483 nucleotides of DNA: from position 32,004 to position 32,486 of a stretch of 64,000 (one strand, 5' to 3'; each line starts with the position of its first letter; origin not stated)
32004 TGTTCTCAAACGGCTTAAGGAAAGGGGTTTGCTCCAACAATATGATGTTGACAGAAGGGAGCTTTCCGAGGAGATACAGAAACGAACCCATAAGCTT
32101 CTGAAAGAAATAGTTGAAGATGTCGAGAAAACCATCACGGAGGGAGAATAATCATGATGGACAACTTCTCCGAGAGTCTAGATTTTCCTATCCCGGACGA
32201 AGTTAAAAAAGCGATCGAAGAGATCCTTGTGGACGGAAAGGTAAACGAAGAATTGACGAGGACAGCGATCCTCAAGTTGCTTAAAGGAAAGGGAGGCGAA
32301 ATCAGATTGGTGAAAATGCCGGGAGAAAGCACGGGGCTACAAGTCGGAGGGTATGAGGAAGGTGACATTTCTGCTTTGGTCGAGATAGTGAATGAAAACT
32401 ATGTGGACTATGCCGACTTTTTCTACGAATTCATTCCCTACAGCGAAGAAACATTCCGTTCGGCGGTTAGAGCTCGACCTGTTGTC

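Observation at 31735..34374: Tandem paralog array: one conserved N-terminal module fused to different enzyme bodies, plus a decayed copy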

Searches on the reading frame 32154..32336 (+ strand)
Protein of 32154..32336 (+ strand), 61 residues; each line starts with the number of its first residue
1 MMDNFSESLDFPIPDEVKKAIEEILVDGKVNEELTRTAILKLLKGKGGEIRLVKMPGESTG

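Call 17: search_solved_structures(query=A2, max_evalue=10, show_alignments=3)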
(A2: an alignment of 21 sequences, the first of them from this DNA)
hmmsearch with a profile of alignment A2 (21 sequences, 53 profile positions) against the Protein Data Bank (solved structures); distinct sequences matched with E-value up to 10: 7.
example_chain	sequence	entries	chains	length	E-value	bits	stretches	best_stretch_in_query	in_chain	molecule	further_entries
3cqd_A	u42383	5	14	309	0.1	15.7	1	12-33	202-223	6-phosphofructokinase isozyme 2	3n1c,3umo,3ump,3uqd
3uqe_A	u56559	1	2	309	0.1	15.7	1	12-33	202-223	6-phosphofructokinase isozyme 2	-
9s1g_A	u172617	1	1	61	0.18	14.9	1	7-35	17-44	DBL6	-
36lx_A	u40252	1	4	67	0.75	13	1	13-30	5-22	MB03-ds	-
4yb9_D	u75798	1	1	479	1.8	11.8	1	15-43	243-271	Solute carrier family 2, facilitated glucose transporter member 5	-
7xky_A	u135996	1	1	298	2.1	11.5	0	11-26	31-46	Fumarate hydratase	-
8kac_A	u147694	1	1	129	5.4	10.2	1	15-36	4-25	De novo design protein -NX1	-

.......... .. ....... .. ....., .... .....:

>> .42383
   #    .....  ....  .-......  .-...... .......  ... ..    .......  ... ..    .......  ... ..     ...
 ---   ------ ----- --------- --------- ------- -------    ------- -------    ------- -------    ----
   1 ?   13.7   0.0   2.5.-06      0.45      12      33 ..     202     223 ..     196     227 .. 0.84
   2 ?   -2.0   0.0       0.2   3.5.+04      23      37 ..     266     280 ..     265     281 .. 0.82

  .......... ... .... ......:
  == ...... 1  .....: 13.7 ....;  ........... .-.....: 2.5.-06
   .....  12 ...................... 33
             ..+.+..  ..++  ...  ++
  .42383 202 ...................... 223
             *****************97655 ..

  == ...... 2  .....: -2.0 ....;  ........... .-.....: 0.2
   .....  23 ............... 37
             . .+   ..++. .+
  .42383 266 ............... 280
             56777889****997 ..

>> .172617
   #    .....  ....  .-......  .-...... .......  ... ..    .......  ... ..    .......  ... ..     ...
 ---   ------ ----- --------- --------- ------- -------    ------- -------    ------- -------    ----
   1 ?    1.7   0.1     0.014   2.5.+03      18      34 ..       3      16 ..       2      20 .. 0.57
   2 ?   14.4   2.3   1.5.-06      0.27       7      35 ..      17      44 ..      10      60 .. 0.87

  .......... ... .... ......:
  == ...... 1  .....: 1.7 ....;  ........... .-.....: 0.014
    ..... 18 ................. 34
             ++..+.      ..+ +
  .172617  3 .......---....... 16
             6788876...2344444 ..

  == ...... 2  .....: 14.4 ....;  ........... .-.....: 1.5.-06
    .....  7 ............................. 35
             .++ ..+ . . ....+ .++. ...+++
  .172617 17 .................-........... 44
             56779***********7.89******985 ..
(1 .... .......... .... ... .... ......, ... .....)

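Call 18: search_protein_families(library=pfam, alignment_id=A2, max_evalue=10)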
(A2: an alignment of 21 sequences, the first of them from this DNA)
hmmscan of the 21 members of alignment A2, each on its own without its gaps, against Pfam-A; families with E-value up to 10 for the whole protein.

A. member 1, seq(53 aa): 0 families

B. families by the number of members that match (of 21 scanned): 11 families
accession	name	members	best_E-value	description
PF06543.17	Lac_bphage_repr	4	0.014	Lactococcus bacteriophage repressor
PF09957.15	VapB_antitoxin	1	0.033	Bacterial antitoxin of type II TA system, VapB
PF07499.19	RuvA_C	1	0.033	RuvA, C-terminal domain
PF22132.1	TilS-like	1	0.075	TilS-like substrate binding domain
PF08302.16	tRNA_lig_CPD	1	0.09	Fungal tRNA ligase phosphodiesterase domain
PF23182.1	PABC_AtC3H46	1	0.092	AtC3H46 PABC domain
PF11379.13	DUF3182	1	0.1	Protein of unknown function (DUF3182)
PF10510.14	PIG-S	1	0.1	Phosphatidylinositol-glycan biosynthesis class S protein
PF13933.12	HRXXH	1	0.11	Putative peptidase family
PF01402.27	RHH_1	1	0.12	Ribbon-helix-helix protein, copG family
PF11099.14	M11L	1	0.18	Apoptosis regulator M11L like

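Call 22: search_protein_representatives(alignment_id=A2)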
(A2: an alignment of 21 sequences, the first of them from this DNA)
Query: 21 sequences, 53 profile positions. Proteins with E-value up to 0.001 (for the whole library): 20; up to 1e-10: 15; up to 1e-30: 0. The best 20 are listed.
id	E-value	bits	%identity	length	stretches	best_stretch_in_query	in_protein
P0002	6.1e-22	93.3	-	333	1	1-52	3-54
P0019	7.5e-22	93.1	-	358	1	1-52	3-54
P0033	8.1e-22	93.0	-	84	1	2-53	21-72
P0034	9.2e-19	83.2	-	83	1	3-53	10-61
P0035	1.1e-18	83.0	-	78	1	2-50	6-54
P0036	1.9e-18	82.2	-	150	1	4-51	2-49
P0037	3.9e-17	78.0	-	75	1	2-52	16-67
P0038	3.1e-16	75.1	-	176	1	2-49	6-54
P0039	4.3e-16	74.6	-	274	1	2-53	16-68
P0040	9.9e-15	70.3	-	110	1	1-49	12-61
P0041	6.1e-13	64.5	-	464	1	4-52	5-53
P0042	6.9e-13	64.4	-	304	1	5-51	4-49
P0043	1.2e-12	63.6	-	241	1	4-50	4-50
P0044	2.9e-12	62.4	-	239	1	2-51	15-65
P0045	5.5e-12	61.5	-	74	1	3-51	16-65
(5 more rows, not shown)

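Call 24: search_protein_families(library=pfam, proteins=[P0036, P0038, P0039, P0040, P0041, P0042, P0043, P0044], max_evalue=0.01)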
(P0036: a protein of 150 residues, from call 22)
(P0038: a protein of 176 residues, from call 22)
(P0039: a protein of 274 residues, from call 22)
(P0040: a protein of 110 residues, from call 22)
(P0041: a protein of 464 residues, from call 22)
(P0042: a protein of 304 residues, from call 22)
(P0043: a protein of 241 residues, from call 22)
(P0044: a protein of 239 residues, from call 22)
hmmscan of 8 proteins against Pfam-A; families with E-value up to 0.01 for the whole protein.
P0036 (150 aa): 0 families

P0038 (176 aa): 0 families

P0039 (274 aa): 1 family
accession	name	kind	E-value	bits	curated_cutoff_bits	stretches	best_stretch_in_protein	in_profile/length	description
PF00352.27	TBP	-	2e-10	40.8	22.9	1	76-176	2-83/85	Transcription factor TFIID (or TATA-binding protein, TBP)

P0040 (110 aa): 1 family
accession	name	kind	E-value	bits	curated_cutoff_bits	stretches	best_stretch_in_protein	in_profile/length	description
PF19788.4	DUF6272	-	0.0087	16.2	26.6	0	9-63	71-123/134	Family of unknown function (DUF6272)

P0041 (464 aa): 0 families

P0042 (304 aa): 2 families
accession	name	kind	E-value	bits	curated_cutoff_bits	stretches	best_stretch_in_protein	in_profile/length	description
PF01909.29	NTP_transf_2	-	1.5e-07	32.2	21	1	63-117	3-60/93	Nucleotidyltransferase domain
PF18765.7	Polbeta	-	0.00044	20.8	26.9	1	69-119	8-56/93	Polymerase beta, Nucleotidyltransferase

P0043 (241 aa): 3 families
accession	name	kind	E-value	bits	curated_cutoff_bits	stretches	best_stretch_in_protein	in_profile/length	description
PF00583.31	Acetyltransf_1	-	2.7e-07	31.3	20.7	1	119-212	38-116/116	Acetyltransferase (GNAT) family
PF13302.13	Acetyltransf_3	-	1.6e-05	26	25.4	1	119-213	44-138/138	Acetyltransferase (GNAT) domain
PF13508.13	Acetyltransf_7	-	0.0057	17.4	27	1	149-214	21-84/84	Acetyltransferase (GNAT) domain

P0044 (239 aa): 0 families

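Call 26: find_encoding_contigs(protein=P0039, flank=5000, max_places=3)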
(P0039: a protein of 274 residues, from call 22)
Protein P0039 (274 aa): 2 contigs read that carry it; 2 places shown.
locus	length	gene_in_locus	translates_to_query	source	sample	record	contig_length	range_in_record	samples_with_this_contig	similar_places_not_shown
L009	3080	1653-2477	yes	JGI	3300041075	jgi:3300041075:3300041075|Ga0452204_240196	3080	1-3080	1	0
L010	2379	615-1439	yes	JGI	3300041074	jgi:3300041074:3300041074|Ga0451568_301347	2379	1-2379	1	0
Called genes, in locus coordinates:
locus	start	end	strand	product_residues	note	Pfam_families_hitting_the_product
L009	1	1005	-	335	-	?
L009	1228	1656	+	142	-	PF12802:MarR_2 (weak), PF13601:HTH_34 (weak)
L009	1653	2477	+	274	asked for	PF00352:TBP (faint)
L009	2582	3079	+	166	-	?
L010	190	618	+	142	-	PF12802:MarR_2 (weak), PF13601:HTH_34 (weak)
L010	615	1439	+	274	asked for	PF00352:TBP (faint)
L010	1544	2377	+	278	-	?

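Call 27: find_encoding_contigs(protein=P0042, flank=5000, max_places=3)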
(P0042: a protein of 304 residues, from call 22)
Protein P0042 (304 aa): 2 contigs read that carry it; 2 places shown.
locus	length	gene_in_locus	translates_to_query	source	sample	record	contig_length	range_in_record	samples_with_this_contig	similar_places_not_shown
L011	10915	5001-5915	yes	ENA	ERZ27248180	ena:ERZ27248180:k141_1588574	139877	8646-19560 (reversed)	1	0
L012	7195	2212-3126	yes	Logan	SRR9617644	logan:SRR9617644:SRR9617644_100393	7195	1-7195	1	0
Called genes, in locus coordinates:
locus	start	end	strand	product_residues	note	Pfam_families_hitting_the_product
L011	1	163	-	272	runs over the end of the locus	PF01209:Ubie_methyltran (weak), PF13489:Methyltransf_23, PF13847:Methyltransf_31, PF08241:Methyltransf_11, PF08242:Methyltransf_12, PF13649:Methyltransf_25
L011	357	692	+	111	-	PF00903:Glyoxalase, PF13669:Glyoxalase_4 (faint)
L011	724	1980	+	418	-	PF18082:NAT_N (weak), PF18164:GNAT_C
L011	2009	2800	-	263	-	PF01261:AP_endonuc_2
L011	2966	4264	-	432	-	PF00291:PALP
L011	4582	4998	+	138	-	PF01638:HxlR (weak), PF25213:HVO_A0261_N, PF01978:TrmB, PF12802:MarR_2 (faint), PF01022:HTH_5 (weak), PF01047:MarR (faint), PF13463:HTH_27 (weak), PF14947:HTH_45 (weak)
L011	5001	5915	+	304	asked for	PF01909:NTP_transf_2 (weak)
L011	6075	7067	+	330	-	-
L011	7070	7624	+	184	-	-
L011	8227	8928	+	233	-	PF02481:DNA_processg_A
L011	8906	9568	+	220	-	-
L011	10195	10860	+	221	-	-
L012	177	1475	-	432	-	PF00291:PALP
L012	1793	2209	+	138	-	PF01638:HxlR (weak), PF25213:HVO_A0261_N, PF01978:TrmB, PF12802:MarR_2 (faint), PF01022:HTH_5 (weak), PF01047:MarR (faint), PF13463:HTH_27 (weak), PF14947:HTH_45 (weak)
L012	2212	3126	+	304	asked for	PF01909:NTP_transf_2 (weak)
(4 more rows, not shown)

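Call 30: search_solved_structures(query=P0042, max_evalue=1, show_alignments=1)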
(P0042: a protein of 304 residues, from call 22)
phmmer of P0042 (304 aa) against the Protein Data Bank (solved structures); distinct sequences matched with E-value up to 1: 0.

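Call 41: find_encoding_contigs(protein=P0043, flank=4000, max_places=3)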
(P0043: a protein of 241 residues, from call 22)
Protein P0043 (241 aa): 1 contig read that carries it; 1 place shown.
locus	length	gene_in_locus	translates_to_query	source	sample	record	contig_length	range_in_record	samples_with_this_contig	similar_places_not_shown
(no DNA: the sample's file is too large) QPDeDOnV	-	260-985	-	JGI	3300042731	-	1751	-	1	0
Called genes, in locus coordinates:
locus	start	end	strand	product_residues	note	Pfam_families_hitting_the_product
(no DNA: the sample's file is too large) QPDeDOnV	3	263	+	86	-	?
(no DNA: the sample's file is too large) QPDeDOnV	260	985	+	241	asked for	PF13302:Acetyltransf_3 (weak), PF00583:Acetyltransf_1 (weak)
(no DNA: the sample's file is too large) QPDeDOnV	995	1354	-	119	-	-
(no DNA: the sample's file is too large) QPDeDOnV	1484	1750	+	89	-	?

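Call 42: find_encoding_contigs(protein=P0044, flank=4000, max_places=3)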
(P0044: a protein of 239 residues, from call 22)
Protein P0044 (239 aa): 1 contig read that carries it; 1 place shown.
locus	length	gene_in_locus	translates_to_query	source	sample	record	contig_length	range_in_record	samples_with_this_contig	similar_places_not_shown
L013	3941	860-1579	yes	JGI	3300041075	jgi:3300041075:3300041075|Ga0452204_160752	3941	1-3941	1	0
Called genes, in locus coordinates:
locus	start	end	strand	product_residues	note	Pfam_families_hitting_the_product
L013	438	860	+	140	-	-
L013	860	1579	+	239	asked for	-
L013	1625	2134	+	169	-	-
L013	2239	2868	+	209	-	PF06966:DUF1295 (weak), PF04191:PEMT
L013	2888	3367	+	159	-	PF10604:Polyketide_cyc2, PF08327:AHSA1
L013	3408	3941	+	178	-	?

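Call 47: find_related_loci(query=A2, collection=genome_contigs, flank=5000)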
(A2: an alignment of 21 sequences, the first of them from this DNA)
Query A2 (53 aa) in genome_contigs; peptide patterns used: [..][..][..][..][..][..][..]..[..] (x = any residue, [..] = any of these).
599 stretches matched a pattern, but none encodes a relative of the query by tblastn (E <= 1e-3).

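Call 65: predict_structure(alignment_id=A8)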
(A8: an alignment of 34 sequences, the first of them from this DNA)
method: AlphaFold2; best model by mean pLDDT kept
length: 61 residues; sequences in the alignment: 34
mean_pLDDT: 77.2   pTM: 0.45
mean pLDDT of the five models: 77.2, 75.5, 74.0, 73.7, 68.2
residues with pLDDT >= 90: 13; 70-90: 31; 50-70: 10; < 50: 7
segments of 3 or more residues with pLDDT < 50: 1-4
pLDDT, mean of each block of 10 residues (from residue 1): 49 82 86 90 90 71 45
secondary structure, 60 per line:
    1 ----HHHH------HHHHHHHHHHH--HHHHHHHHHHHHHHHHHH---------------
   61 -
elements in order: H5-8 H15-25 H28-45

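Call 67: search_protein_families(library=pfam, proteins=[P0044, P0038, P0040], max_evalue=0.1)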
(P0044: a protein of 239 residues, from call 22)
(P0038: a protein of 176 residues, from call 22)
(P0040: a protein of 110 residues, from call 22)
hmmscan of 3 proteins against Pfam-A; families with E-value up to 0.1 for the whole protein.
P0044 (239 aa): 0 families

P0038 (176 aa): 0 families

P0040 (110 aa): 1 family
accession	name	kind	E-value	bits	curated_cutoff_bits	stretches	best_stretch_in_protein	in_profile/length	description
PF19788.4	DUF6272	-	0.0087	16.2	26.6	1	9-63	71-123/134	Family of unknown function (DUF6272)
